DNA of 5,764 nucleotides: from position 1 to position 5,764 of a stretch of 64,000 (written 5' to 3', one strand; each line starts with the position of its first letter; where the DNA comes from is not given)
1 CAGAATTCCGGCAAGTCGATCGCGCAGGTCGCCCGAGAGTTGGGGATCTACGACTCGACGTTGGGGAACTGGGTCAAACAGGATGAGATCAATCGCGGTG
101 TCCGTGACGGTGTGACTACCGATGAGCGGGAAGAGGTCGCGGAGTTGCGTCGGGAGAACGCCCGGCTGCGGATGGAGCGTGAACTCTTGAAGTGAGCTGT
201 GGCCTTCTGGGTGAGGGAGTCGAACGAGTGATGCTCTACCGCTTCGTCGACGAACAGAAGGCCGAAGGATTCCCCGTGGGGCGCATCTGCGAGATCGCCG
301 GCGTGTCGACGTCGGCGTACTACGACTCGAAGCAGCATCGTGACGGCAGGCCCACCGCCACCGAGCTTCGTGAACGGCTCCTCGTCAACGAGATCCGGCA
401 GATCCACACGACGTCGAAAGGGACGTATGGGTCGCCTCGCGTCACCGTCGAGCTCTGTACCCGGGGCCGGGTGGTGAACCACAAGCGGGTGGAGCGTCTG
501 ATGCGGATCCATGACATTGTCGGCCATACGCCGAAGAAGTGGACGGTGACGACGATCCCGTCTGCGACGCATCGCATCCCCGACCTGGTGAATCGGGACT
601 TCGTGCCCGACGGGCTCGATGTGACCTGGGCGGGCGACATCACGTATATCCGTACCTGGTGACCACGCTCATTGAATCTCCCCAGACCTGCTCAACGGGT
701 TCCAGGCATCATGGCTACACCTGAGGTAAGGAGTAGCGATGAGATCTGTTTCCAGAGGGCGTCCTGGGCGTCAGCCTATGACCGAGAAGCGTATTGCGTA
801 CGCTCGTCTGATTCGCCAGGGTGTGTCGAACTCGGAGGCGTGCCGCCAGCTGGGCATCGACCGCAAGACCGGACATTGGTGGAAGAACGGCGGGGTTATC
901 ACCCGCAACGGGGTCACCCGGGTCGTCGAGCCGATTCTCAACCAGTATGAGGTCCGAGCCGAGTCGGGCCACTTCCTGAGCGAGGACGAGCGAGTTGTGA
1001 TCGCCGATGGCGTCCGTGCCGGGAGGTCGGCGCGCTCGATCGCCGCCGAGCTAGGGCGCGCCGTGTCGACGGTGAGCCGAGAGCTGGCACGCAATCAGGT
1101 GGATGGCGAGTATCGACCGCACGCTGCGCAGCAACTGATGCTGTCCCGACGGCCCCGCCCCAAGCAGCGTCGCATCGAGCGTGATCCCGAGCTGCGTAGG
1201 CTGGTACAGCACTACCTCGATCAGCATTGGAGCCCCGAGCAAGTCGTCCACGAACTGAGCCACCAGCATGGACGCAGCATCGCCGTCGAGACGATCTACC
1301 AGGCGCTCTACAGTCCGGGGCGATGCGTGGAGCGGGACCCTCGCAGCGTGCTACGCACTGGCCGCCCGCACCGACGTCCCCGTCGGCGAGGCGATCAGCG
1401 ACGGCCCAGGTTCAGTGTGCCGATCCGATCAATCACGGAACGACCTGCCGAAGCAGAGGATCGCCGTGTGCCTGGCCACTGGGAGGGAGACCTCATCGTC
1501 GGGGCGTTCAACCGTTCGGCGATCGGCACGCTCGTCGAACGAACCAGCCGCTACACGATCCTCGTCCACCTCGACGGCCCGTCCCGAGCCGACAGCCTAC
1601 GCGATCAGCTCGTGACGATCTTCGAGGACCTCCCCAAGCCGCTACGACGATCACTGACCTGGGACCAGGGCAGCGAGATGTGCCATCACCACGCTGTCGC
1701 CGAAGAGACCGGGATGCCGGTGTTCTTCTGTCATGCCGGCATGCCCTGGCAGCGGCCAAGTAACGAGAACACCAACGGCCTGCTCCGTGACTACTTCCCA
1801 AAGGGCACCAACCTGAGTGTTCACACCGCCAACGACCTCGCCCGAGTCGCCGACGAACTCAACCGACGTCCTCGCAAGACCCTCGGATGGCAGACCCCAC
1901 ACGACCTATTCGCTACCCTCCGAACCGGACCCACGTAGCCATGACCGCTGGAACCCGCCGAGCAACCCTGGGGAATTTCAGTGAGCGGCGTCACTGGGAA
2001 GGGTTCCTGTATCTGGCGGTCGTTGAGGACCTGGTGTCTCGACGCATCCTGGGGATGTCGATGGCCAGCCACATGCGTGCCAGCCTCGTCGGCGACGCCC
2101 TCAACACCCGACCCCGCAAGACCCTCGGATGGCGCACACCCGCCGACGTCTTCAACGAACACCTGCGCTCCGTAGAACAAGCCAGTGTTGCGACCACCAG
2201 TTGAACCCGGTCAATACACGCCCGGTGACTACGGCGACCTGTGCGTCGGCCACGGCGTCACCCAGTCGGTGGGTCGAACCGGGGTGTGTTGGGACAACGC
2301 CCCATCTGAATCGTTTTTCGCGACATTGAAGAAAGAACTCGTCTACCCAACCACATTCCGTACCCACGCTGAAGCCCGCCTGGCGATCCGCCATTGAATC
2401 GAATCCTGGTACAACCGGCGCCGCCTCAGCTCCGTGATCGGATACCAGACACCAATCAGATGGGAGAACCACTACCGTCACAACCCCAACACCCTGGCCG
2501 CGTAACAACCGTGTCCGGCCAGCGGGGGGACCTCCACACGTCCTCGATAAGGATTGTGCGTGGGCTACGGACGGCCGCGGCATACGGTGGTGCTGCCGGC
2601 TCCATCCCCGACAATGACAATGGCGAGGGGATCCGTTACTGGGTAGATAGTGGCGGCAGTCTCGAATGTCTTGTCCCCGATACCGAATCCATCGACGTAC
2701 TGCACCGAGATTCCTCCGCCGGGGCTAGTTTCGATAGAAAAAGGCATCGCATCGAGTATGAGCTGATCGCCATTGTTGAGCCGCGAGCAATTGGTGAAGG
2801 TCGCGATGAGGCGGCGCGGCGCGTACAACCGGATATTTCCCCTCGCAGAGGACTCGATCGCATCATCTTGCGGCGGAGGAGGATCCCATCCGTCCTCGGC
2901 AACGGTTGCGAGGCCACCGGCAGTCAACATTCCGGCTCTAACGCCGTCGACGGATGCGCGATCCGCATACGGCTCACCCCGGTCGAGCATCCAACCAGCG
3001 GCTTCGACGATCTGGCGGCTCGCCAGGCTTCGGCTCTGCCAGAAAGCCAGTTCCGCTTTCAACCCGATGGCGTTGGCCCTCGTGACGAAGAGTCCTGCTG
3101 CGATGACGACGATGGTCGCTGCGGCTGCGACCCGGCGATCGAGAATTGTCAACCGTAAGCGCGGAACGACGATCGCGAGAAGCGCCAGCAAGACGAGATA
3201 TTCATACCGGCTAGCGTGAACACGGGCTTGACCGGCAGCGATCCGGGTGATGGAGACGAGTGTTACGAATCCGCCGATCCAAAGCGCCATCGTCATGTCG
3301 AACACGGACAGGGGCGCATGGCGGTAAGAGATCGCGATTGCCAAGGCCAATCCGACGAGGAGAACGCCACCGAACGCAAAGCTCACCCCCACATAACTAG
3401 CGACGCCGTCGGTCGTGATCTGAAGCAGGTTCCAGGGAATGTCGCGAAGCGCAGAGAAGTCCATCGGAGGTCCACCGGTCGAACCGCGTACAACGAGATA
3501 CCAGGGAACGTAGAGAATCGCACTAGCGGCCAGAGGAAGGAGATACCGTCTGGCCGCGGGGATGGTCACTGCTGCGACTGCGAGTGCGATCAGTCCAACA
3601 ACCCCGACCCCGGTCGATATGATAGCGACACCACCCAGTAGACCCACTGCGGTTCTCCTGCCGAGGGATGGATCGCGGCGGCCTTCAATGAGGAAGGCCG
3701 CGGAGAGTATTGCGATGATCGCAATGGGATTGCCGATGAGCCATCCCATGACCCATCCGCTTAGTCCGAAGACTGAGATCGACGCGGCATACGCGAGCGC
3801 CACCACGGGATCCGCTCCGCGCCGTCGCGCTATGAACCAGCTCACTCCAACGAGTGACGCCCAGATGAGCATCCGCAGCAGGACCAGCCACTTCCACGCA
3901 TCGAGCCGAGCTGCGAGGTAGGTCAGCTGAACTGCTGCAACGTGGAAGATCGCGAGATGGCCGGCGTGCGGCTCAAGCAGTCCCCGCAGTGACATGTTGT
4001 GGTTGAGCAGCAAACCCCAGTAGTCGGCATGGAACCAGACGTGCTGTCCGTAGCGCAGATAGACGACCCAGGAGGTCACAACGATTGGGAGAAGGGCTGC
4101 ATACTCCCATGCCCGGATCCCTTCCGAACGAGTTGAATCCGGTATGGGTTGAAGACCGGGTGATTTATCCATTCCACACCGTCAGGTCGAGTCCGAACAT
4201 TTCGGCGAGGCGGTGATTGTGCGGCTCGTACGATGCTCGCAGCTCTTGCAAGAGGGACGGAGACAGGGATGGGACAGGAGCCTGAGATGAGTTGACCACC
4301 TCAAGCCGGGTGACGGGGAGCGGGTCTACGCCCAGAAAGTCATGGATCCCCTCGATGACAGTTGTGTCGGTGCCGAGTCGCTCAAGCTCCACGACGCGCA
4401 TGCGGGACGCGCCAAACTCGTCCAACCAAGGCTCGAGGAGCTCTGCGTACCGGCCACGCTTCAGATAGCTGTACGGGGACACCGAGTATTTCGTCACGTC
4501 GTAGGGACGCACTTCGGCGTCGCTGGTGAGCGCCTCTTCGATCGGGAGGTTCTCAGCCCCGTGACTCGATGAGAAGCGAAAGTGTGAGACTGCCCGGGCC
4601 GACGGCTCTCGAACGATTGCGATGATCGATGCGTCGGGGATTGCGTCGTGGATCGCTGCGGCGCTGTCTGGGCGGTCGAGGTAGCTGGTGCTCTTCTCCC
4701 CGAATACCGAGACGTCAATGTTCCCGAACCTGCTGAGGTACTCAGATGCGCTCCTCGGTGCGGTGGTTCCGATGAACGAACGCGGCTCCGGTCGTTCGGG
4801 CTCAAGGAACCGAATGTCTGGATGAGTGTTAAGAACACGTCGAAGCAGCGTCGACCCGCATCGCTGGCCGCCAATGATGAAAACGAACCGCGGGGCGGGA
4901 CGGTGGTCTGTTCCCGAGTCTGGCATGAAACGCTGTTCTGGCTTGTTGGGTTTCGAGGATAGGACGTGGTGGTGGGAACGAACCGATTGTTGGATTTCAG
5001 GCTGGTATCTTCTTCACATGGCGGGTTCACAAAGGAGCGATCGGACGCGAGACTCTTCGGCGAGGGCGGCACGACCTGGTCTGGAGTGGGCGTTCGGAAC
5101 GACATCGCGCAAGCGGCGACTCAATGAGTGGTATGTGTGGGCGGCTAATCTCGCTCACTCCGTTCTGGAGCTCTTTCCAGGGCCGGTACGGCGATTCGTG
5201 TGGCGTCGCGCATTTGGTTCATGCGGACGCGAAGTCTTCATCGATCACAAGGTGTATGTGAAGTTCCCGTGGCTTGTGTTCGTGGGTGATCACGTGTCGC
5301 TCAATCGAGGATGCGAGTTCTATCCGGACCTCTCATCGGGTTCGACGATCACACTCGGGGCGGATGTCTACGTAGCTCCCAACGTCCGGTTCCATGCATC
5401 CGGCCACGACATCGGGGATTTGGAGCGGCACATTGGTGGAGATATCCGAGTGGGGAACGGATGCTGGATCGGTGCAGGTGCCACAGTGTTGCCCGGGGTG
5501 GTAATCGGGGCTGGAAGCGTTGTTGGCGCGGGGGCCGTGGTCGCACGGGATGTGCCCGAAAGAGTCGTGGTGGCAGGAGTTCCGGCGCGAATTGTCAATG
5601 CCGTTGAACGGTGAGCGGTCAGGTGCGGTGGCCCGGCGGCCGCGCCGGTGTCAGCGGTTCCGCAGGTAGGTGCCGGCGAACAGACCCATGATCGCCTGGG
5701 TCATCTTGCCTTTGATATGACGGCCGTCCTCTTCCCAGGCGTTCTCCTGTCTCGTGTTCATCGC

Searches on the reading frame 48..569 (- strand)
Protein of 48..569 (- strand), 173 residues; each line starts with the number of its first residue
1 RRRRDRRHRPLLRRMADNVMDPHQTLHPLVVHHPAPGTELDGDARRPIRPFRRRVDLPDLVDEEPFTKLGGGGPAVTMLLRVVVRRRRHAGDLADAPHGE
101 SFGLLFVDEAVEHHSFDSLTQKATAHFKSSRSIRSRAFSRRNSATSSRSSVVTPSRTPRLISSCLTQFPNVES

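Call 55: search_protein_families(library=pfam, alignment_id=A2, max_evalue=0.001)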
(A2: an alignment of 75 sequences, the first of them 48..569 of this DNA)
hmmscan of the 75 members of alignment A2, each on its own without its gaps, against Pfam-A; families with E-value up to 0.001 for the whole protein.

A. member 1, window:48-569:- (173 aa): 0 families

B. families by the number of members that match (of 75 scanned): 6 families
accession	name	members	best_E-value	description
PF10502.14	Peptidase_S26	1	5.3e-29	Signal peptidase, peptidase S26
PF00535.33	Glycos_transf_2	1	1.8e-17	Glycosyl transferase family 2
PF13506.12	Glyco_transf_21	1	7.6e-09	Glycosyl transferase family 21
PF13632.12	Glyco_trans_2_3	1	3.9e-07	Glycosyl transferase family group 2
PF13641.12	Glyco_tranf_2_3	1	7.4e-06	Glycosyltransferase like family 2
PF00717.28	Peptidase_S24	1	0.00046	Peptidase S24-like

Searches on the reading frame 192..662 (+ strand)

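Call 26: search_protein_families(library=pfam, proteins=[window:192-662:+], max_evalue=0.01)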
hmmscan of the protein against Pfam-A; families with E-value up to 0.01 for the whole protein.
window:192-662:+ (156 aa): 1 family
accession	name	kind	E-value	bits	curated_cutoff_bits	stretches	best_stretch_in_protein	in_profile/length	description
PF13276.12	HTH_21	-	2.6e-19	69.7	28.1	1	59-116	2-59/60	HTH-like domain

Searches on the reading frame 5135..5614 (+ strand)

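Call 26: search_protein_families(library=pfam, proteins=[window:5135-5614:+], max_evalue=0.01)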
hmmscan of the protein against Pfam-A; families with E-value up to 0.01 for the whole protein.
window:5135-5614:+ (159 aa): 2 families
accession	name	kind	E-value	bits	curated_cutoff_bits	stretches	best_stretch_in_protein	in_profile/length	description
PF00132.30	Hexapep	-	1.4e-13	50.3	27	1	104-137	2-35/36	Bacterial transferase hexapeptide (six repeats)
PF14602.12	Hexapep_2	-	9.7e-07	28.9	27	1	104-136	2-32/34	Hexapeptide repeat of succinyl-transferase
